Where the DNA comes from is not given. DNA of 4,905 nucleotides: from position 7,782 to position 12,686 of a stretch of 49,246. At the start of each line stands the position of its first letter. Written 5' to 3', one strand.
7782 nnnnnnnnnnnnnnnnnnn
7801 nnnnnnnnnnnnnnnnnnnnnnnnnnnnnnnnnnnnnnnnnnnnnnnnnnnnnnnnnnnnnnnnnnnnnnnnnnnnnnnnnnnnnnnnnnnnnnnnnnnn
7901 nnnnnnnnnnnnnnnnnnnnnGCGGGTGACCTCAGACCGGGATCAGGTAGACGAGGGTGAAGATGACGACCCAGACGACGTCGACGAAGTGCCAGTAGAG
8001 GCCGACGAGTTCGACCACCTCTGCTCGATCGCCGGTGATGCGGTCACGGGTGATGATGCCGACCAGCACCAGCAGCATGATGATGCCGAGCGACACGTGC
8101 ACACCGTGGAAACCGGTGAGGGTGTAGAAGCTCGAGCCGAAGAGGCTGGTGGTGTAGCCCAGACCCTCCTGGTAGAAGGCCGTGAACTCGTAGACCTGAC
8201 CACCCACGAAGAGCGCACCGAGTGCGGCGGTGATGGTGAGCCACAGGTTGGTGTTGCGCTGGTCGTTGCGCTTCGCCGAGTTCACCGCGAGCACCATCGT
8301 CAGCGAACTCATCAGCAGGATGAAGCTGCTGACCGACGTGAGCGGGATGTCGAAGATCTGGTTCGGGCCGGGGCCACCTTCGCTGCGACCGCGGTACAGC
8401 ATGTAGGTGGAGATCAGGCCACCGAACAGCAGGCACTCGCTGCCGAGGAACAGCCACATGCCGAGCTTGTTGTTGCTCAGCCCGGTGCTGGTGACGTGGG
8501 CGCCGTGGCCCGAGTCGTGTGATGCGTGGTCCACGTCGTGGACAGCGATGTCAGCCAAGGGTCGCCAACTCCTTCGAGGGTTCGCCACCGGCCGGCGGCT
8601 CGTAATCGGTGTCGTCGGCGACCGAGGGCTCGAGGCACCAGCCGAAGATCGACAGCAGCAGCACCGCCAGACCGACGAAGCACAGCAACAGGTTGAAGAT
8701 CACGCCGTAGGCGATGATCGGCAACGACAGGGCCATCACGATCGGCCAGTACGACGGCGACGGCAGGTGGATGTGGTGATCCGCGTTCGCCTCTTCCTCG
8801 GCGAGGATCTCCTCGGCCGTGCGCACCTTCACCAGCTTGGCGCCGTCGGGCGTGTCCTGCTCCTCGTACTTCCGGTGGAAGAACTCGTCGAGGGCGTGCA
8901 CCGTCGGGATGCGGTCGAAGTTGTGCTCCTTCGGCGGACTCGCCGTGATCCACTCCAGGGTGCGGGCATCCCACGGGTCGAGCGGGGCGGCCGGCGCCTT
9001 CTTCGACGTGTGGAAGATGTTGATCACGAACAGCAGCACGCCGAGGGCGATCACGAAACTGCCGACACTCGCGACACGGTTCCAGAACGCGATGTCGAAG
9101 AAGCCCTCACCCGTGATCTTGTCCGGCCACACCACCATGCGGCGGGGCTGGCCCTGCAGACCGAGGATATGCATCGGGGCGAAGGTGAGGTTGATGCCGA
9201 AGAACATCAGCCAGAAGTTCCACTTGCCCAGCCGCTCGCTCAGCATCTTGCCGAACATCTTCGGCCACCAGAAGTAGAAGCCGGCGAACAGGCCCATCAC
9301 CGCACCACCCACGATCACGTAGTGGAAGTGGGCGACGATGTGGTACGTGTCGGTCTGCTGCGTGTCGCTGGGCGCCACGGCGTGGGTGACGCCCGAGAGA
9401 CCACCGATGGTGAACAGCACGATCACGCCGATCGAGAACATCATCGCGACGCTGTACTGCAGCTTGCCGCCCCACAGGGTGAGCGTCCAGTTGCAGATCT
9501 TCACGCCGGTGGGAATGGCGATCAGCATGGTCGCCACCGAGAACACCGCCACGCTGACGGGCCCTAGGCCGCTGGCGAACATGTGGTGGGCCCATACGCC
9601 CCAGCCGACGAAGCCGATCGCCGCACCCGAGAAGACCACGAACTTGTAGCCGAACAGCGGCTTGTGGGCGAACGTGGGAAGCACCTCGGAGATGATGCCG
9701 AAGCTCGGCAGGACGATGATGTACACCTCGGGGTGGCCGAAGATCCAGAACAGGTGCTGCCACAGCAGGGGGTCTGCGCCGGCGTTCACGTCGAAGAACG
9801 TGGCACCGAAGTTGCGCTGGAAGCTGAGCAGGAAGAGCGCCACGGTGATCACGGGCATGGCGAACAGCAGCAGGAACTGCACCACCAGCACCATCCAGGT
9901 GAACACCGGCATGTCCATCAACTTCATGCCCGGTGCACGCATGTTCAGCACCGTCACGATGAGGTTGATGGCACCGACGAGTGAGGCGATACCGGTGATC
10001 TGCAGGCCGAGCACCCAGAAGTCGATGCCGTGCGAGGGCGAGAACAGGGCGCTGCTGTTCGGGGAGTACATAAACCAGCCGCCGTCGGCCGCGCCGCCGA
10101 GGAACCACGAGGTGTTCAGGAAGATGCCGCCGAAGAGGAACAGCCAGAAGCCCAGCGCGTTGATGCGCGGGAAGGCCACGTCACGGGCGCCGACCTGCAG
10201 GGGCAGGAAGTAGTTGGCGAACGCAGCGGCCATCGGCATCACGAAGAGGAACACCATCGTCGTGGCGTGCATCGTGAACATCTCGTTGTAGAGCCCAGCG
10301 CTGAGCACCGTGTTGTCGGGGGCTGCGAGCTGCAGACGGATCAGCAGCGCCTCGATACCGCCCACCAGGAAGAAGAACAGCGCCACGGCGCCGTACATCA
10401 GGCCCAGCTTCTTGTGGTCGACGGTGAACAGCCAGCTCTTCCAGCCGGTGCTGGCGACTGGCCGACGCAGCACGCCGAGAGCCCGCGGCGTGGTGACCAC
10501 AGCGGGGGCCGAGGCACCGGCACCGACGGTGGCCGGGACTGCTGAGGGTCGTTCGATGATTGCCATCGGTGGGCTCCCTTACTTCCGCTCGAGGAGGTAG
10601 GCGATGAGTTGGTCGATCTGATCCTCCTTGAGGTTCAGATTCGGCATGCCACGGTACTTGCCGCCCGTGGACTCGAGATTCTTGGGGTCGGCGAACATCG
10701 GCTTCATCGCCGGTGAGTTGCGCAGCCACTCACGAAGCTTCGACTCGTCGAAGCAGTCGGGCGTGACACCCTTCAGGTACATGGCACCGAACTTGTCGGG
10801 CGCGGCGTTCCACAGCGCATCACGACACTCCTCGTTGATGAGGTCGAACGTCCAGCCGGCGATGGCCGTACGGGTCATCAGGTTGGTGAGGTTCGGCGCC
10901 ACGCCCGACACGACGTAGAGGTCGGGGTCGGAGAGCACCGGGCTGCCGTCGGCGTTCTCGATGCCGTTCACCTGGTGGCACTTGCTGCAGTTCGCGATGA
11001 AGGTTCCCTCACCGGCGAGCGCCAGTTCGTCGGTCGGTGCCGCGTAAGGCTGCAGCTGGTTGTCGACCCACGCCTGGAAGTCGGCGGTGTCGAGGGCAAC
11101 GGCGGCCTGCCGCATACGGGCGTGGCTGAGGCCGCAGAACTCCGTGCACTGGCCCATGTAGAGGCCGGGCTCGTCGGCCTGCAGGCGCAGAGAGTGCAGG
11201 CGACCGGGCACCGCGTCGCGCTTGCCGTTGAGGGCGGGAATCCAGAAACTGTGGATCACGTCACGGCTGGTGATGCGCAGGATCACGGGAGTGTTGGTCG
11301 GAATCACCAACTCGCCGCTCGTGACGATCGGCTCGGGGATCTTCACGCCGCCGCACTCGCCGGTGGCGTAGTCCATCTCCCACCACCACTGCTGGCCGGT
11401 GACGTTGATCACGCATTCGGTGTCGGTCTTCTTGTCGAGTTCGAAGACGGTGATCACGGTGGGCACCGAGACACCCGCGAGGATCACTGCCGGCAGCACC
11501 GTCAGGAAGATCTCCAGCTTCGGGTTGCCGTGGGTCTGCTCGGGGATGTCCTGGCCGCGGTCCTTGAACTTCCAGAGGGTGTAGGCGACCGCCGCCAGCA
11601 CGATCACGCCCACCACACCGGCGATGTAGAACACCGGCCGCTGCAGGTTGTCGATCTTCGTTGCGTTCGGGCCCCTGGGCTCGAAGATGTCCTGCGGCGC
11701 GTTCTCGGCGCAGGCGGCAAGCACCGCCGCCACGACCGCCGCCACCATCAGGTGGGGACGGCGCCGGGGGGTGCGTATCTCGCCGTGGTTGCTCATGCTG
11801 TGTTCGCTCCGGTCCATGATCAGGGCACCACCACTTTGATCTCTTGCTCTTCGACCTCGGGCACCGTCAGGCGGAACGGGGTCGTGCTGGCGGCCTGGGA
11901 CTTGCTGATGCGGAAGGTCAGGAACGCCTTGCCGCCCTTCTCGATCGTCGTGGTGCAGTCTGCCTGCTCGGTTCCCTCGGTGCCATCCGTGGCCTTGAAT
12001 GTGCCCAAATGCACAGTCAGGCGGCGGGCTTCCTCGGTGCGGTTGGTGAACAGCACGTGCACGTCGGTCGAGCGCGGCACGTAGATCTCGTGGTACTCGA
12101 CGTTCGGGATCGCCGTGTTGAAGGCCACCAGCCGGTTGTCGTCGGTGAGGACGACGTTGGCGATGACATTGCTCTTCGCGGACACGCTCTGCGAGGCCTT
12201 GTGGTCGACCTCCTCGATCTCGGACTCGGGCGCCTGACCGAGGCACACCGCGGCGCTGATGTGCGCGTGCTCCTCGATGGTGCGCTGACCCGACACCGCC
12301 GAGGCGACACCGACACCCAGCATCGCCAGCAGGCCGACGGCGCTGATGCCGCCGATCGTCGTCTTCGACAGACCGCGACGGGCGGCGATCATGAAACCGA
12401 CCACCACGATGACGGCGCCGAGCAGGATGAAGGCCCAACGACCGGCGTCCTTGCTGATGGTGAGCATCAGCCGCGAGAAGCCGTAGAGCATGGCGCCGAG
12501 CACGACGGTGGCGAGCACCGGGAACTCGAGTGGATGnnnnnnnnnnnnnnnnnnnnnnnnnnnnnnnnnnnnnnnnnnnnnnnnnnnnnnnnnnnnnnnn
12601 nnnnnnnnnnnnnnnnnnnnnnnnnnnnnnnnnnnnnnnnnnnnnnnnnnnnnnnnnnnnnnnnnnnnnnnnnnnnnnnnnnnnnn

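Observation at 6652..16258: Nine-gene co-directional oxidase array with a three-gene ligand-less 'shadow oxidase' module between ctaB and ctaCDEF-ctaG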

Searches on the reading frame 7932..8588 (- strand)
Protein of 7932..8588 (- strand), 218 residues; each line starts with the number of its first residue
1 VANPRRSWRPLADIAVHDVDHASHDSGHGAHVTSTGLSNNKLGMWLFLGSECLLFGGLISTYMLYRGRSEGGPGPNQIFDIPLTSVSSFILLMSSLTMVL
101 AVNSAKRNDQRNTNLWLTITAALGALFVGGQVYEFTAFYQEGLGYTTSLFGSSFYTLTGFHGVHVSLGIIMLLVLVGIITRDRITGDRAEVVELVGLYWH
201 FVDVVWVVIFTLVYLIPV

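Call 4: search_protein_families(library=pfam, proteins=[window:7932-8588:-], max_evalue=0.01)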
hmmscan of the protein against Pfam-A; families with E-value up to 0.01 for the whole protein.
window:7932-8588:- (218 aa): 1 family
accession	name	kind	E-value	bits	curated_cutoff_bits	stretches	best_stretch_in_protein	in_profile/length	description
PF00510.24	COX3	-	9e-22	78.6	23.8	1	23-215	62-255/258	Cytochrome c oxidase subunit III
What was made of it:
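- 7932..8558 (-): ctaE: subunit III (TTG start, 8-nt overlap with ctaD). Pfam COX3 at 78.6 bits (call 4).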

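Call 5: search_protein_families(library=ncbifam, proteins=[window:7932-8588:-], max_evalue=0.01)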
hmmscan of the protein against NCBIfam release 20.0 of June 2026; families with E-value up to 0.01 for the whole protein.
window:7932-8588:- (218 aa): 4 families
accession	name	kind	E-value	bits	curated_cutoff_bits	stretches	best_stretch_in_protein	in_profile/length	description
TIGR02842.1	CyoC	equivalog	3.4e-48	164.3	223.75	1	42-216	3-177/180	cytochrome o ubiquinol oxidase subunit III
TIGR02897.1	QoxC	equivalog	1.6e-45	155.5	239.9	1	39-216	9-187/190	cytochrome aa3 quinol oxidase subunit III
NF007944.0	PRK10663.1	equivalog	7.8e-44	149.9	340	1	21-216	9-201/204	cytochrome o ubiquinol oxidase subunit III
NF050119.1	aa3_CtaE_Actin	exception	2e-40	139.1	190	1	41-216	12-189/190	aa3-type cytochrome oxidase subunit III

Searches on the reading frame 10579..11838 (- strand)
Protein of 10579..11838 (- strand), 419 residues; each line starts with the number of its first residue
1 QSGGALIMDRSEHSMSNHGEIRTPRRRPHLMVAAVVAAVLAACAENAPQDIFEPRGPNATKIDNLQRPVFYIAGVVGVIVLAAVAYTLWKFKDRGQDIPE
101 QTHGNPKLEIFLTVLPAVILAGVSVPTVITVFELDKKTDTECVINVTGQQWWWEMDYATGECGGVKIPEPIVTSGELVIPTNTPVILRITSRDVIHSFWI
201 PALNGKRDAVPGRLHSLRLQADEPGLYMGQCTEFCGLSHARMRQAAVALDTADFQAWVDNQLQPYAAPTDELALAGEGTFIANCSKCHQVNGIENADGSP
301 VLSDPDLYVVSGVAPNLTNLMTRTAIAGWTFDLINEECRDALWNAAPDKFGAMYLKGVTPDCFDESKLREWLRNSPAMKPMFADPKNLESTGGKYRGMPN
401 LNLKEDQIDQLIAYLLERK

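Call 4: search_protein_families(library=pfam, proteins=[window:10579-11838:-], max_evalue=0.01)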
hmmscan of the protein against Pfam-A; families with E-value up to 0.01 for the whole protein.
window:10579-11838:- (419 aa): 4 families
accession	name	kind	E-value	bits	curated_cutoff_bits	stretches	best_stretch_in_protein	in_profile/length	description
PF00116.26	COX2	-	3.9e-22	78.9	22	1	144-243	3-114/120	Cytochrome C oxidase subunit II, periplasmic domain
PF02790.20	COX2_TM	-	9.8e-09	35.7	22.8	1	57-126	14-84/88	Cytochrome C oxidase subunit II, transmembrane domain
PF00034.26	Cytochrom_C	-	5.8e-08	34.4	21.3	1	275-325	3-38/90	Cytochrome c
PF13442.11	Cytochrome_CBB3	-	0.00033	21.4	27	0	273-305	3-25/68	Cytochrome C oxidase, cbb3-type, subunit III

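Call 5: search_protein_families(library=ncbifam, proteins=[window:10579-11838:-], max_evalue=0.01)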
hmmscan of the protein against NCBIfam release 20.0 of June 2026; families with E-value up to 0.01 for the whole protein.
window:10579-11838:- (419 aa): 9 families
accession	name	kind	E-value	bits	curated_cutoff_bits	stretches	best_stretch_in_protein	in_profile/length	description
TIGR02866.1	CoxB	equivalog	1.5e-57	194.4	147.7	1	59-258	6-201/202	cytochrome c oxidase subunit II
NF050117.1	aa3_CtaC_Actin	exception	2.5e-44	151.3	250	1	31-258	5-242/244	aa3-type cytochrome oxidase subunit II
TIGR01432.1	QOXA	equivalog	1.8e-31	109.3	240.95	1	36-260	6-225/227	cytochrome aa3 quinol oxidase subunit II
TIGR01433.1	CyoA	equivalog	2.2e-20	73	266.2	1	37-259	7-223/226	ubiquinol oxidase subunit II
NF007816.0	PRK10525.1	equivalog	7.7e-20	71.2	511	1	75-263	54-240/318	cytochrome o ubiquinol oxidase subunit II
TIGR04246.1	nitrous_NosZ_Gp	equivalog_domain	4.1e-06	25.4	625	1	191-244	519-572/578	Sec-dependent nitrous-oxide reductase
TIGR04485.1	thiosulf_SoxX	equivalog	0.001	19.7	61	0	282-417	3-77/78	sulfur oxidation c-type cytochrome SoxX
TIGR04244.1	nitrous_NosZ_RR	equivalog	0.0045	15.6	625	1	192-244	570-622/627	TAT-dependent nitrous-oxide reductase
NF041074.2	quin_ox_SoxA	equivalog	0.0067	16.3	110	0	178-242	80-147/154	proton pump complex quinol oxidase subunit SoxA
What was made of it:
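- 10579..11817 (-): ctaC: subunit II with the CuA site and a fused cytochrome c domain (alternative start at 11796). Pfam COX2, COX2_TM and Cytochrom_C; TIGR02866 at 194 bits (calls 4, 5).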

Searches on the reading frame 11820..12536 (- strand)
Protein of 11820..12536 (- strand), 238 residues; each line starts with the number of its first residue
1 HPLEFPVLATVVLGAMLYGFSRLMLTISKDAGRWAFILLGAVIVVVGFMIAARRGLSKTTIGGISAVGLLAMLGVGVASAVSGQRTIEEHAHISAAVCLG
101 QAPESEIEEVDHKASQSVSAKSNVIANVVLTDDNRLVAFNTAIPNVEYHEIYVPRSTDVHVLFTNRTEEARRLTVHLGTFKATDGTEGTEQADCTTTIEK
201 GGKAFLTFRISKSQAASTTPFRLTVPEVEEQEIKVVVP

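Call 53: predict_structure(alignment_id=A4)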
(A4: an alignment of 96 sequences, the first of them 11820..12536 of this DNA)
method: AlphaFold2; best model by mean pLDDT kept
length: 238 residues; sequences in the alignment: 96
mean_pLDDT: 82.5   pTM: 0.63
mean pLDDT of the five models: 82.5, 81.2, 78.7, 78.7, 76.0
residues with pLDDT >= 90: 84; 70-90: 122; 50-70: 30; < 50: 2
segments of 3 or more residues with pLDDT < 50: none
pLDDT, mean of each block of 10 residues (from residue 1): 67 80 77 78 78 66 72 71 66 87 89 67 87 96 89 92 95 93 83 93 92 79 93 93
secondary structure, 60 per line:
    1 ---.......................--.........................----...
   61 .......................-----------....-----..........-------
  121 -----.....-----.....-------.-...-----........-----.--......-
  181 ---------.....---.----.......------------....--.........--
elements in order: H4-26 H29-53 H58-83 H95-98 H104-113 E126-130 E136-140 E150-152 E158-165 E174-179 E190-194 E203-209 E222-225 E228-236
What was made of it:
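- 11820..12968 (-): X: 382-aa protein with 7 TM helices and an extracytoplasmic cupredoxin-fold domain (about residues 260-382) that has no copper-ligand motif. The AF2 model of residues 145-382 has pLDDT 82.5 (call 53).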

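Call 55: fold_search(model_id=the predicted structure, library=pdb)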
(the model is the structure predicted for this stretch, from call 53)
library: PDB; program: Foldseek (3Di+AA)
matches with E <= 10: 1716; with E <= 0.001: 38
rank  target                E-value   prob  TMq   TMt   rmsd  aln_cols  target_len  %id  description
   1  4hcg_B                3.9e-05  1.00  0.27  0.66   6.9       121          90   18  Uncharacterized Cupredoxin-like Domain Protein Cupredoxin_1 with Zinc bound from Bacillus anthracis (released 2012-10-17)
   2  2dv6_A                4.9e-05  1.00  0.32  0.19   5.2       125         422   14  Crystal structure of nitrite reductase from Hyphomicrobium denitrificans (released 2007-02-20)
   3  4hcf_B                5.2e-05  1.00  0.30  0.68   6.7       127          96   16  Crystal Structure of Uncharacterized Cupredoxin-like Domain Protein Cupredoxin_1 with Copper Bound from Bacillus anthr (released 2012-10-17)
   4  4hci_B                9.4e-05  1.00  0.28  0.65   7.5       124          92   18  Uncharacterized Cupredoxin-like Domain Protein Cupredoxin_1 from Bacillus anthracis (released 2012-10-17)
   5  2idq                  1.3e-04  1.00  0.29  0.58   5.5       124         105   16  Structure of M98A mutant of amicyanin, Cu(II) (released 2007-03-13)
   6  4hcg_A                1.3e-04  1.00  0.28  0.64   7.3       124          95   16  Uncharacterized Cupredoxin-like Domain Protein Cupredoxin_1 with Zinc bound from Bacillus anthracis (released 2012-10-17)
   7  4hcf_A                1.5e-04  1.00  0.26  0.65   7.0       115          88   16  Crystal Structure of Uncharacterized Cupredoxin-like Domain Protein Cupredoxin_1 with Copper Bound from Bacillus anthr (released 2012-10-17)
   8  4hci_A                1.7e-04  1.00  0.28  0.69   6.8       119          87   18  Uncharacterized Cupredoxin-like Domain Protein Cupredoxin_1 from Bacillus anthracis (released 2012-10-17)
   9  1sfd_A                2.1e-04  1.00  0.29  0.58   5.4       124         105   16  oxidized form of amicyanin mutant P94F (released 2004-07-27)
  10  3gdc_B                2.6e-04  1.00  0.26  0.22   9.7       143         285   14  Crystal structure of multicopper oxidase (released 2010-03-09)
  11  7wgu_A                2.9e-04  1.00  0.26  0.18   6.5       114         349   14  Crystal structure of metal-binding protein EfeO from Escherichia coli (released 2022-12-14)
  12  7wgu_B                2.9e-04  1.00  0.26  0.19   6.6       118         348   14  Crystal structure of metal-binding protein EfeO from Escherichia coli (released 2022-12-14)
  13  9rcn_A                3.1e-04  0.99  0.24  0.14  11.2       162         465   13  Laccase (multicopper oxidase) from Pediococcus pentosaceus 4618 mutant E451L co-crystallized with Silver Nitrate (2 mo (released 2025-11-19)
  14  6kol                  3.2e-04  1.00  0.31  0.57   6.1       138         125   12  Crystal structure of auracyanin from photosynthetic bacterium Roseiflexus castenholzii (released 2020-01-29)
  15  3gdc_A                3.2e-04  1.00  0.26  0.22  10.0       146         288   13  Crystal structure of multicopper oxidase (released 2010-03-09)
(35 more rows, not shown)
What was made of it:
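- On Oxidase subunit II (CuA cupredoxin): The top Foldseek PDB hits are all cupredoxin-type folds, at probability 1.0 (calls 53, 55).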
